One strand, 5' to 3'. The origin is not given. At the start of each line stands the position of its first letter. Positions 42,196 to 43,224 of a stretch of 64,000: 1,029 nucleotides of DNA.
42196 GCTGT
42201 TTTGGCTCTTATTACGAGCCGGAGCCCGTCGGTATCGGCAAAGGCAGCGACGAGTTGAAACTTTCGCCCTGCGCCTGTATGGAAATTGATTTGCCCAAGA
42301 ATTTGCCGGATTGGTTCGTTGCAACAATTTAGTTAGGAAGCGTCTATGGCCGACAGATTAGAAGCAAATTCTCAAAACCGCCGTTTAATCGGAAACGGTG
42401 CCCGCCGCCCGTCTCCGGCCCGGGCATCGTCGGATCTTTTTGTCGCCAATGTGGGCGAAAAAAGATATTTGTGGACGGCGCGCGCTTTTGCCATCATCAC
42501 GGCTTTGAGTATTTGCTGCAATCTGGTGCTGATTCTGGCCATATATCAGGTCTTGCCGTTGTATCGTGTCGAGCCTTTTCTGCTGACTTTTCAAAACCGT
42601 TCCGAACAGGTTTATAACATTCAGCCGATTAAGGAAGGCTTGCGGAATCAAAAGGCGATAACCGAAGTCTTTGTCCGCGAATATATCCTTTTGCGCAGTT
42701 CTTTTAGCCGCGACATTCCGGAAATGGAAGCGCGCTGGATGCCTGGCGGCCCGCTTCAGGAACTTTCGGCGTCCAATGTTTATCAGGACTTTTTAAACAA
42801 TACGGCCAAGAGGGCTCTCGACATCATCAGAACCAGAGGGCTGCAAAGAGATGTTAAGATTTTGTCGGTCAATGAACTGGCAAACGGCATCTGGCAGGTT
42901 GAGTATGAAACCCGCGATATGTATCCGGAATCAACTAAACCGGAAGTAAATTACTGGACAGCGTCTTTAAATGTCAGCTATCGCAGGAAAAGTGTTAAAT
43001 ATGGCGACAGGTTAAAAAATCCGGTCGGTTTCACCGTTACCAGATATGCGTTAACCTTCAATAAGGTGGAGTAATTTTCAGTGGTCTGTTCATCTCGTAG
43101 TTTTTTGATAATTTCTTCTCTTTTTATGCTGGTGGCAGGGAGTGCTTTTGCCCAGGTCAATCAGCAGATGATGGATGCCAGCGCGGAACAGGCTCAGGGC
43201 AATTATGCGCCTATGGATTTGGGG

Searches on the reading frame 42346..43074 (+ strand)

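Call 6: search_protein_families(library=pfam, proteins=[window:42346-43074:+], max_evalue=0.1)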
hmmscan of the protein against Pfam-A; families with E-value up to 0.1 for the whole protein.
window:42346-43074:+ (242 aa): 1 family
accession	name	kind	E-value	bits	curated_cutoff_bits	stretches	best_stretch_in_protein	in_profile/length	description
PF04335.19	VirB8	-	1.9e-23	83.8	23.2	1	45-235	17-209/213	VirB8 protein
